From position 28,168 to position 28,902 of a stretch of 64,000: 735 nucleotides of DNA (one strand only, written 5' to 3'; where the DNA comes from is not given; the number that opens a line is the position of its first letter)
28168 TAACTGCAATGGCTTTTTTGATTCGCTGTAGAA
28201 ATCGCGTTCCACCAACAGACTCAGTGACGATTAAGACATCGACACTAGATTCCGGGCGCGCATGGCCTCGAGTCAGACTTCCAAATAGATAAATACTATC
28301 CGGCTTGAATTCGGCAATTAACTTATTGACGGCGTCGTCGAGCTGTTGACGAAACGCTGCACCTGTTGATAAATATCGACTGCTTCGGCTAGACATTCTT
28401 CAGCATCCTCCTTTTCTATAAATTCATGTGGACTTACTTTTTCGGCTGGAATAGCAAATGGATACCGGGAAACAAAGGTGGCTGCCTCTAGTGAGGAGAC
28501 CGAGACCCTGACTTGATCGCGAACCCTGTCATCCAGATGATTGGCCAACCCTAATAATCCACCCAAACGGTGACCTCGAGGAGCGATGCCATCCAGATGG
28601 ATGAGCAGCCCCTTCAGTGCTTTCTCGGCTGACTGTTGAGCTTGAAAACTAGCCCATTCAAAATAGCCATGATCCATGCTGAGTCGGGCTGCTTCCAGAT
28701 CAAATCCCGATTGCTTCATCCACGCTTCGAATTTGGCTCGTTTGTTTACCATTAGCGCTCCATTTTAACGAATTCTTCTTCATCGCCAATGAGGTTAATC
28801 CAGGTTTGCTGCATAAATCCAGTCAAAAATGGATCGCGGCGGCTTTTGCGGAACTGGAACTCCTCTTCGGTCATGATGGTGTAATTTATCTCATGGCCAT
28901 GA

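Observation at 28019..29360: Three-gene overlapping operon: wHTH/degenerate-NTase regulator, HEPN, then MNT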

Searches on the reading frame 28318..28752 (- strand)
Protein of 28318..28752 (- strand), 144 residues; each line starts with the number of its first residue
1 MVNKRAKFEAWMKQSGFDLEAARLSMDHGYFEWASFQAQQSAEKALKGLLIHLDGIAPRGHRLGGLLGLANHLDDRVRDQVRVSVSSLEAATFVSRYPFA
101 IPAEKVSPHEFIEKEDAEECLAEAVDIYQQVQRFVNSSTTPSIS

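Call 3: search_protein_families(library=pfam, proteins=[window:28318-28752:-], max_evalue=1)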
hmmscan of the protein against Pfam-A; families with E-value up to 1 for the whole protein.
window:28318-28752:- (144 aa): 2 families
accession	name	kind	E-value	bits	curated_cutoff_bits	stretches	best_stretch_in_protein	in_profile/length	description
PF05168.19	HEPN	-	1.1e-23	84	22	1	9-132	2-115/117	HEPN domain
PF24313.1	Paratox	-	0.088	12.9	27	1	99-123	33-57/59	Paratox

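Call 4: search_protein_families(library=ncbifam, proteins=[window:28318-28752:-], max_evalue=1)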
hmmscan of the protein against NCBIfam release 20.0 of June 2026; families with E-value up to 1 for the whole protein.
window:28318-28752:- (144 aa): 1 family
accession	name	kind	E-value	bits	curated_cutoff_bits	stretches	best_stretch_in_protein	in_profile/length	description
NF006772.0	PRK09290.2-1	subfamily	0.11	11.2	424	1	5-70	48-106/430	allantoate amidohydrolase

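Call 5: search_protein_families(library=padloc, proteins=[window:28318-28752:-], max_evalue=1)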
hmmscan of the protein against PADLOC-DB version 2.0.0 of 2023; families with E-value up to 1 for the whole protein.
window:28318-28752:- (144 aa): 0 families

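Call 8: search_solved_structures(query=window:28318-28752:-, max_evalue=1, show_alignments=3)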
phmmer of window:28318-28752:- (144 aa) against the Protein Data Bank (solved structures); distinct sequences matched with E-value up to 1: 9.
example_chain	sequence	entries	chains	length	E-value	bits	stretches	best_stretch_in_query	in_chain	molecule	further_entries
1wol_A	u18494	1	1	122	8.8e-15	58.3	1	7-131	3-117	122aa long conserved hypothetical protein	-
1ufb_A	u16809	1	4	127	1.4e-09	41.5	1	9-135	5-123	TT1696 protein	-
1o3u_A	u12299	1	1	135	2.2e-09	40.9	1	15-121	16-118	conserved hypothetical protein TM0613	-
3j7y_s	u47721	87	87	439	0.0056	20.1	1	54-110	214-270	mS30 | mL65 (mS30) | 39S ribosomal protein S30, mitochondrial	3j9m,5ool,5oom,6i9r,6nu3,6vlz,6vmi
7a5f_s3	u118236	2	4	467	0.0064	19.9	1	54-110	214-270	39S ribosomal protein S30, mitochondrial,39S ribosomal protein S30, mitochondrial,39S ribo | 39S ribosomal protein S30, mitochondrial,39S ribosomal protein S30,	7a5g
6nu2_s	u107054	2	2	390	0.0072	19.8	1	54-110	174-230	39S ribosomal protein S30, mitochondrial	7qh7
4v1a_w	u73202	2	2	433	0.32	14.4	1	54-109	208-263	MITORIBOSOMAL PROTEIN ML65, MRPS30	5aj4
6gaw_Bw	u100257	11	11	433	0.32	14.4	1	54-109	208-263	mL65 | mL65, MRPS30 | 39S ribosomal protein S30, mitochondrial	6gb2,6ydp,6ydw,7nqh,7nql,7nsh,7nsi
8imk_1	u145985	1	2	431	0.42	14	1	31-109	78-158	ApcH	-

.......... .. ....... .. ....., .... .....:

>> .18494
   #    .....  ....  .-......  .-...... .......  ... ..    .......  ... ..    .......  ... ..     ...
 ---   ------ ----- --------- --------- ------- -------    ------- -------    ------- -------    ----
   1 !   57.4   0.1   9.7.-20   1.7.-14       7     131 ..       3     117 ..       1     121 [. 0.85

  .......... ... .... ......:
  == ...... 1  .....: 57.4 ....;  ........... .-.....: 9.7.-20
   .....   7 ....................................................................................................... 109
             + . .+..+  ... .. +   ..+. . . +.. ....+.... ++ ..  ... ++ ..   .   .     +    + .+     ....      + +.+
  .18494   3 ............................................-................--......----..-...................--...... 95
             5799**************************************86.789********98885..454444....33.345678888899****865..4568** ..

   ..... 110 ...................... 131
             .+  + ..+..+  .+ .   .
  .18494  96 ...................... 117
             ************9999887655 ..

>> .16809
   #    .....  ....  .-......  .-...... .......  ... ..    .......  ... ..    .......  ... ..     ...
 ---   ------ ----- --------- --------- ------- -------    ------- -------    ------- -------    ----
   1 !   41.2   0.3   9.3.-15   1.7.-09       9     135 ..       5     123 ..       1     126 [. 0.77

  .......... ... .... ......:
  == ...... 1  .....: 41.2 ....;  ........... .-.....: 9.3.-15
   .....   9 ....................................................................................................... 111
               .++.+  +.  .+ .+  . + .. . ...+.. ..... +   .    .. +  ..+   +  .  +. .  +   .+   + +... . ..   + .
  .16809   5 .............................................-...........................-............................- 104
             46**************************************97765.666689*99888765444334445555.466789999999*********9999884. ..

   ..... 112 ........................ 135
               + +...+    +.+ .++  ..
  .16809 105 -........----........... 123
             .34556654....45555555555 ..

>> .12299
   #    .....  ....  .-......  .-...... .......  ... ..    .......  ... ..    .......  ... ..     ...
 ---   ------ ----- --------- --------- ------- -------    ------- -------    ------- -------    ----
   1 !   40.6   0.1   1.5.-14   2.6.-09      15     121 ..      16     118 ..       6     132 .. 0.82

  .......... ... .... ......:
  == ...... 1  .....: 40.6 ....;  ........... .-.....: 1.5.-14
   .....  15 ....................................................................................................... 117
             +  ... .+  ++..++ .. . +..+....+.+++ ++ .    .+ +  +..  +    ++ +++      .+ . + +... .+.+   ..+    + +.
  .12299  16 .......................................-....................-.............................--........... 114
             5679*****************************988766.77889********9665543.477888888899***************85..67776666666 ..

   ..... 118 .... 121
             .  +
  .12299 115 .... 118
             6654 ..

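Call 19: find_homologous_proteins(query=window:28318-28752:-)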
Query window:28318-28752:- (144 aa): 48 proteins with E <= 0.001 among 133 candidates.
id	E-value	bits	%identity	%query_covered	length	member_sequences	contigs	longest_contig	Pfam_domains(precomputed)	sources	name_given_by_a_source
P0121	8.4e-89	313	100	100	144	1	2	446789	PF05168.20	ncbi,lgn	-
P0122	1.0e-75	270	86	100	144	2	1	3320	PF05168.20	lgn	-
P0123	1.5e-69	250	81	94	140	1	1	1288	PF05168.20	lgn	-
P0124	4.7e-66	239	79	94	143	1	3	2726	PF05168.20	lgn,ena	-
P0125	8.6e-66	238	81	90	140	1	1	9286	PF05168.20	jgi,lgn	jgi:HEPN domain-containing protein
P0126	1.7e-65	237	78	94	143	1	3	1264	PF05168.20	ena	-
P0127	4.6e-65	236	78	94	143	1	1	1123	PF05168.20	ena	-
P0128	1.3e-64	234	77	92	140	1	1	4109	PF05168.20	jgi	jgi:HEPN domain-containing protein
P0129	2.2e-64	234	77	92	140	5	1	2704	PF05168.20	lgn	-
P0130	9.8e-64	231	79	91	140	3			PF05168.20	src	-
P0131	4.1e-63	229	79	90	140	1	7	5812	PF05168.20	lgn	-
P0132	4.2e-63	229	78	90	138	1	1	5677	PF05168.20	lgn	-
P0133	4.2e-63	229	69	99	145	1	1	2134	PF05168.20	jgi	jgi:HEPN domain-containing protein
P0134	5.8e-63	229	75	94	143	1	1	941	PF05168.20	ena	-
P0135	2.7e-62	227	72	95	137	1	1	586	PF05168.20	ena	-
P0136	1.2e-59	218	74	92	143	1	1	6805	PF05168.20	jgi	jgi:HEPN domain-containing protein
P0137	3.9e-58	213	72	93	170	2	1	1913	PF05168.20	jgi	jgi:HEPN domain-containing protein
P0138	1.3e-55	205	68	94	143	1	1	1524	PF05168.20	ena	-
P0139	9.1e-54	199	66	92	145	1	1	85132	PF05168.20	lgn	-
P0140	1.2e-53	199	67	93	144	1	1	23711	PF05168.20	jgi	jgi:HEPN domain-containing protein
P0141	2.5e-53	198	67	94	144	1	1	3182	PF05168.20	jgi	jgi:HEPN domain-containing protein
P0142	3.1e-53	197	68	88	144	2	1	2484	PF05168.20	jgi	jgi:HEPN domain-containing protein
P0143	8.2e-53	196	66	94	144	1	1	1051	PF05168.20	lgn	-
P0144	2.2e-52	195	66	92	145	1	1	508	PF05168.20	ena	-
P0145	1.1e-51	192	63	92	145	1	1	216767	PF05168.20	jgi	jgi:HEPN domain-containing protein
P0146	9.3e-51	189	65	92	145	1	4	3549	PF05168.20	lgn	-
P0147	1.1e-49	186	63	94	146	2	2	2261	PF05168.20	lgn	-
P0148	2.4e-48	182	63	93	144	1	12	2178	PF05168.20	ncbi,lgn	-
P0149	2.2e-14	72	38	87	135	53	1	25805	PF05168.20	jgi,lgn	-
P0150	1.0e-13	70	37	87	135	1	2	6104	PF05168.20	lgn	-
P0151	2.6e-13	68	36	87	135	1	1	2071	PF05168.20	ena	-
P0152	4.2e-13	68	38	87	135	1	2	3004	PF05168.20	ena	-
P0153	4.7e-13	67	38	87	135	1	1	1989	PF05168.20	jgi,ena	-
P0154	4.8e-13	67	37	87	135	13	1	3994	PF05168.20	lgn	-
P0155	9.0e-13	66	37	87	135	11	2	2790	PF05168.20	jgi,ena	-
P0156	1.8e-12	66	38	87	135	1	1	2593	PF05168.20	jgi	jgi:HEPN domain-containing protein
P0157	2.8e-12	65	36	87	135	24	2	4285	PF05168.20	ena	-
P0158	2.8e-12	65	38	87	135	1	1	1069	PF05168.20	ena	-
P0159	2.9e-12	65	37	87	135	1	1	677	PF05168.20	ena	-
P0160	4.4e-12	64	35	87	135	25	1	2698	PF05168.20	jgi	jgi:HEPN domain-containing protein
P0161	6.3e-12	64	38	88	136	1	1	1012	PF05168.20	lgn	-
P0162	1.3e-11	63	37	87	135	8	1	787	PF05168.20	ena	-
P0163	3.1e-11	61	35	87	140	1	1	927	PF05168.20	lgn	-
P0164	5.2e-10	58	38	77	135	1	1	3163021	PF05168.20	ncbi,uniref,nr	ncbi:HEPN domain-containing protein [Methanoplanus endosymbiosus]|uniref:HEPN domain-containing prot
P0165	7.5e-9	54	48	36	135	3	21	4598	PF05168.20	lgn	-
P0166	2.0e-4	39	33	85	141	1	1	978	PF05168.20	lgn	-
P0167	2.3e-4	39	36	65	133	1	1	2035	PF05168.20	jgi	jgi:HEPN domain-containing protein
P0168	6.5e-4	38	31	90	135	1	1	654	PF05168.20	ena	-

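Call 22: find_encoding_contigs(protein=P0121, flank=3000, max_places=3)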
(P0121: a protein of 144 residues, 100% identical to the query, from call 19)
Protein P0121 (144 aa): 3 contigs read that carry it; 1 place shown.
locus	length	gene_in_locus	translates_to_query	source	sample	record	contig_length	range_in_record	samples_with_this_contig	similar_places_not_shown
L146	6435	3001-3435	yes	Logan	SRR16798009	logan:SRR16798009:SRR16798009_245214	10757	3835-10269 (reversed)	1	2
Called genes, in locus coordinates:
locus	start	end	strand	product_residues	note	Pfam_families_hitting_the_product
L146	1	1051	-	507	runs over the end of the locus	PF13541:ChlI, PF05362:Lon_C (weak), PF00158:Sigma54_activat (faint), PF01078:Mg_chelatase, PF07728:AAA_5 (faint), PF00493:MCM, PF13335:Mg_chelatase_C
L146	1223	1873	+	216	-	-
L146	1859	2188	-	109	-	-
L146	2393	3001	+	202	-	-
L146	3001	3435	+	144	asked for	PF05168:HEPN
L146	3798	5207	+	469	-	PF21760:SecD_1st, PF22599:SecDF_P1_head, PF00873:ACR_tran (weak), PF03176:MMPL, PF02355:SecD_SecF_C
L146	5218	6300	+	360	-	-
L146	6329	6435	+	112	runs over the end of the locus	PF18908:DUF5663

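Call 23: list_cluster_members(proteins=[P0121, P0025, P0164])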
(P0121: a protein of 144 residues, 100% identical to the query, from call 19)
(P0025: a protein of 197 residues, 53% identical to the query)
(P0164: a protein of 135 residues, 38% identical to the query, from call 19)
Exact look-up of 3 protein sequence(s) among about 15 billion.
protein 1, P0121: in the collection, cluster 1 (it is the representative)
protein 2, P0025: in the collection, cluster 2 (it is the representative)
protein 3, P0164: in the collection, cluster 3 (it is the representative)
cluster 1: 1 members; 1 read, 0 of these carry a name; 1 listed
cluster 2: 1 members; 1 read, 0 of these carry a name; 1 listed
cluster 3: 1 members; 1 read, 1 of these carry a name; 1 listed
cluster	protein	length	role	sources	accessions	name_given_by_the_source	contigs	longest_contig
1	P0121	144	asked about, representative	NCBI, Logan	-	-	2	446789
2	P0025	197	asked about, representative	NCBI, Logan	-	-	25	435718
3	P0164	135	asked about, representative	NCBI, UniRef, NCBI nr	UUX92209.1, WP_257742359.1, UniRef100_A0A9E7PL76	HEPN domain-containing protein [Methanoplanus endosymbiosus] | HEPN domain-containing protein n=1 Tax=Methanoplanus endosymbiosus TaxID=33865 ...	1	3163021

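Call 24: find_encoding_contigs(protein=P0139, flank=4000, max_places=2)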
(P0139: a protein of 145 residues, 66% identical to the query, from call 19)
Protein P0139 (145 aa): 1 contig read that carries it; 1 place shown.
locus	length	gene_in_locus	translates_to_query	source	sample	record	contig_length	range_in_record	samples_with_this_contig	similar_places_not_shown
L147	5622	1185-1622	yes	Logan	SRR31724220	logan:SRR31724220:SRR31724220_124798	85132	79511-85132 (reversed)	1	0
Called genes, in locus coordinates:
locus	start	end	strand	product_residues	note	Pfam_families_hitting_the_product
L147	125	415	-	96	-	-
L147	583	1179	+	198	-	-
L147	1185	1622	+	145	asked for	PF05168:HEPN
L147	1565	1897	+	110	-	PF01909:NTP_transf_2, PF18765:Polbeta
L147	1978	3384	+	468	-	PF21760:SecD_1st, PF22599:SecDF_P1_head, PF00873:ACR_tran (weak), PF02355:SecD_SecF_C, PF03176:MMPL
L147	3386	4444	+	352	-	-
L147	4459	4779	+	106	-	-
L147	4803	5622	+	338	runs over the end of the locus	PF07549:Sec_GG (weak), PF02355:SecD_SecF_C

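Call 25: find_encoding_contigs(protein=P0149, flank=4000, max_places=3)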
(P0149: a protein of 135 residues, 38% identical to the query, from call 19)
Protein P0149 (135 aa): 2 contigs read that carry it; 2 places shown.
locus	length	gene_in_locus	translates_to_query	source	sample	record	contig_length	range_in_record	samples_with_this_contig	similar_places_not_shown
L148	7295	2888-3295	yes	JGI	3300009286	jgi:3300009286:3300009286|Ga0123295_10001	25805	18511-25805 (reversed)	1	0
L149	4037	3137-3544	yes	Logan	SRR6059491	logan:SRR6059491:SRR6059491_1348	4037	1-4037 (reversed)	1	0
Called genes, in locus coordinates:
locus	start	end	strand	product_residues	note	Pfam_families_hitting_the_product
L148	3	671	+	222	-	?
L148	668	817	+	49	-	PF01370:Epimerase, PF16363:GDP_Man_Dehyd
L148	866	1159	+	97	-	-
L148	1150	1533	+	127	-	PF20126:TumE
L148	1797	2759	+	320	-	PF01073:3Beta_HSD (weak), PF01370:Epimerase, PF16363:GDP_Man_Dehyd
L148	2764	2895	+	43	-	-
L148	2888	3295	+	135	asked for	PF05168:HEPN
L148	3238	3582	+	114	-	PF01909:NTP_transf_2, PF18765:Polbeta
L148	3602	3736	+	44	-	-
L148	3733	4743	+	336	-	PF00483:NTP_transferase, PF12804:NTP_transf_3, PF25084:LbH_EIF2B (weak), PF25087:GMPPB_C (weak)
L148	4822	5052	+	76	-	-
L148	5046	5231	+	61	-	-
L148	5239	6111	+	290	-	-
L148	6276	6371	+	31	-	-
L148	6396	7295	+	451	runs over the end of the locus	PF04326:SLFN_AlbA_2, PF13749:HATPase_c_4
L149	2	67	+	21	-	?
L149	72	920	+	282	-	PF00483:NTP_transferase, PF12804:NTP_transf_3 (weak)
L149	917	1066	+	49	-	PF01370:Epimerase, PF16363:GDP_Man_Dehyd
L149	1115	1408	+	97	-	-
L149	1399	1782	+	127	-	PF20126:TumE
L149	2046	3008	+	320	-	PF01073:3Beta_HSD (weak), PF01370:Epimerase, PF16363:GDP_Man_Dehyd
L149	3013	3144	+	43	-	-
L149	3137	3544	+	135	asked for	PF05168:HEPN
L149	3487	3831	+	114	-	PF01909:NTP_transf_2, PF18765:Polbeta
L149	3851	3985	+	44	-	-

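Call 26: find_encoding_contigs(protein=P0164, flank=4000, max_places=2)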
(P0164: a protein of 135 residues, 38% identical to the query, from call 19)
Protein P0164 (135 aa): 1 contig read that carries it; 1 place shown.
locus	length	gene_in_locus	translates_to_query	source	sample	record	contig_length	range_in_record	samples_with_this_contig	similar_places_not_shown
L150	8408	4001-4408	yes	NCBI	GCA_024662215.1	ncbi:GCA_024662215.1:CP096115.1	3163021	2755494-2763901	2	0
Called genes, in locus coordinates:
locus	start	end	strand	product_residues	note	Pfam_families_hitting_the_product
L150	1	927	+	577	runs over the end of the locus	PF14104:DUF4277, PF01609:DDE_Tnp_1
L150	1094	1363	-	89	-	PF13173:AAA_14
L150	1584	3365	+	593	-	PF03050:DDE_Tnp_IS66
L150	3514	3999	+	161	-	PF19935:DUF6398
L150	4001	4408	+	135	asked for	PF05168:HEPN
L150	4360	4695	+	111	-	PF01909:NTP_transf_2, PF18765:Polbeta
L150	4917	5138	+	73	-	-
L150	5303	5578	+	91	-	-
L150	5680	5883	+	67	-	PF15919:HicB_lk_antitox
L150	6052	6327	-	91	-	-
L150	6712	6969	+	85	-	-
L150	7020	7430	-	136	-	PF01850:PIN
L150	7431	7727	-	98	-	PF02697:VAPB_antitox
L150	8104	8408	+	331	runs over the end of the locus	PF12323:HTH_OrfB_IS605, PF01385:OrfB_IS605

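Call 55: search_protein_families(library=padloc, proteins=[L148:2888-3295:+, L148:3238-3582:+, L150:4001-4408:+, L150:4351-4695:+], max_evalue=0.1)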
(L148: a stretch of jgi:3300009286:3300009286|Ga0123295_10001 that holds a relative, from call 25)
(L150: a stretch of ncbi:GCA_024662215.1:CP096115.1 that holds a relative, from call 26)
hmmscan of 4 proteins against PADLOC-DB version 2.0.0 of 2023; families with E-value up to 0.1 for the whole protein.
L148:2888-3295:+ (135 aa): 0 families

L148:3238-3582:+ (114 aa): 12 families
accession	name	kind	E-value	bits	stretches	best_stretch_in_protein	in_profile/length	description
PDLC04906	PDC-S09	-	2.7e-10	38.5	1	19-70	7-59/98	-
PDLC04368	PDC-M05A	-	2.9e-10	38.3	1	35-106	106-179/201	-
PDLC04907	PDC-S09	-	1.5e-09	35.9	1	18-81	9-70/114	-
PDLC04904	PDC-S09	-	5.6e-09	34.1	1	21-80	10-69/104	-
PDLC04903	PDC-S09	-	7e-08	30.7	1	23-63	11-53/108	-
PDLC04902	PDC-S09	-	1.3e-07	29.8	1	27-66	12-51/97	-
PDLC04905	PDC-S09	-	1.4e-07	29.7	1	27-78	12-62/101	-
PDLC04372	PDC-M05A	-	2.3e-06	26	1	35-108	75-150/167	-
PDLC04369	PDC-M05A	-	2.6e-06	25.2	1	28-111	96-180/201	-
PDLC04778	PDC-M70A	-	0.00067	17.1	1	23-63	36-74/355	-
PDLC04744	PDC-M63A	-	0.022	12.7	1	21-63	41-82/152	-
PDLC00769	Cyclase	-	0.047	11.1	1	22-64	27-74/261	oligonucleotide-cyclase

L150:4001-4408:+ (135 aa): 0 families

L150:4351-4695:+ (114 aa): 14 families
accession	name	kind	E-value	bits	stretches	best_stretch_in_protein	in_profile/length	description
PDLC04368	PDC-M05A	-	2.4e-12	45.1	1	35-110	106-183/201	-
PDLC04903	PDC-S09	-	1.2e-11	42.8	1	35-112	25-106/108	-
PDLC04907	PDC-S09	-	7.3e-10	37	1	23-89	14-88/114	-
PDLC04369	PDC-M05A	-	1.2e-08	32.9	1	32-111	99-180/201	-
PDLC04906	PDC-S09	-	2e-08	32.5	1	24-67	12-56/98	-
PDLC04904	PDC-S09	-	2.7e-08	32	1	29-80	18-69/104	-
PDLC04902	PDC-S09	-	2.9e-08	31.9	1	30-67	15-52/97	-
PDLC04372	PDC-M05A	-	4.6e-08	31.5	1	34-110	74-152/167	-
PDLC04905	PDC-S09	-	5.6e-06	24.6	1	29-76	14-60/101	-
PDLC04778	PDC-M70A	-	0.00025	18.5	1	36-63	47-74/355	-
PDLC04371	PDC-M05A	-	0.0022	15.6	1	34-63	123-153/211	-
PDLC00779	Cyclase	-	0.0061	13.9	1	9-94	20-108/345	oligonucleotide-cyclase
PDLC00822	Cyclase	-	0.01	13.2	1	25-85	34-98/375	oligonucleotide-cyclase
PDLC00809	Cyclase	-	0.03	11.9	1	17-76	23-85/295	oligonucleotide-cyclase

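Call 103: search_dna_similar(query=window:28318-28752:-, collection=phages, mode=protein, max_evalue=0.001, max_rows=10)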
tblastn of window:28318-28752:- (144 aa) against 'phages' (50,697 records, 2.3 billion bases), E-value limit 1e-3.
No match.

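Call 105: search_dna_similar(query=window:28318-28752:-, collection=plasmids, mode=protein, max_evalue=0.001, max_rows=10)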
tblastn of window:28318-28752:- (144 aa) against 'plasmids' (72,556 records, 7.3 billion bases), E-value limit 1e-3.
Records with a match: 32; places in all: 32; records where one place covers at least 80% of the query: 30.
Best place of each record, by identity: <60% 32.
By first word of the organism name: Thermus 31; Thermomicrobium 1.
By predicted mobility (MOB-suite, as given by PLSDB): non-mobilizable 32.
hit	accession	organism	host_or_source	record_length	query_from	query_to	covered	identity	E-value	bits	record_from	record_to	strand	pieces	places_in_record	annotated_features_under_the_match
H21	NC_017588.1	Thermus thermophilus JL-18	-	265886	11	128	82%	38.1%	2e-4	47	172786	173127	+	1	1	HEPN domain-containing protein | nucleotidyltransferase domain-containing protein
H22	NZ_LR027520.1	Thermus thermophilus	-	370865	11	128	82%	38.1%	2e-4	47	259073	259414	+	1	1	HEPN domain-containing protein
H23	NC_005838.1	Thermus thermophilus HB27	-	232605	11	128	82%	38.1%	2e-4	47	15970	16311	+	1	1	HEPN domain-containing protein | nucleotidyltransferase domain-containing protein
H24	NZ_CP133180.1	Thermus thermophilus HB27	bacterial culture,lab culture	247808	11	128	82%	38.1%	2e-4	47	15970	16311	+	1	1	HEPN domain-containing protein | nucleotidyltransferase domain-containing protein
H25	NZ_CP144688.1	Thermus thermophilus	culture,laboratory strain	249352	11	128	82%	38.1%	2e-4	47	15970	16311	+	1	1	HEPN domain-containing protein | nucleotidyltransferase domain-containing protein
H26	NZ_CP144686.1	Thermus thermophilus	culture,laboratory strain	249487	11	128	82%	38.1%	2e-4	47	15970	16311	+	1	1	HEPN domain-containing protein | nucleotidyltransferase domain-containing protein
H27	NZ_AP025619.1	Thermus thermophilus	-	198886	11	128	82%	38.1%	2e-4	47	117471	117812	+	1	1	HEPN domain-containing protein | nucleotidyltransferase domain-containing protein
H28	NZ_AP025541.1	Thermus thermophilus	-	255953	11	128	82%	38.1%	2e-4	47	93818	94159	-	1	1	HEPN domain-containing protein | nucleotidyltransferase domain-containing protein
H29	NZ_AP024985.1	Thermus thermophilus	-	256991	11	128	82%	38.1%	2e-4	47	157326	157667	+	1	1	HEPN domain-containing protein | nucleotidyltransferase domain-containing protein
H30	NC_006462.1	Thermus thermophilus HB8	-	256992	11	128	82%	38.1%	2e-4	47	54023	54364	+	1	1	HEPN domain-containing protein | nucleotidyltransferase domain-containing protein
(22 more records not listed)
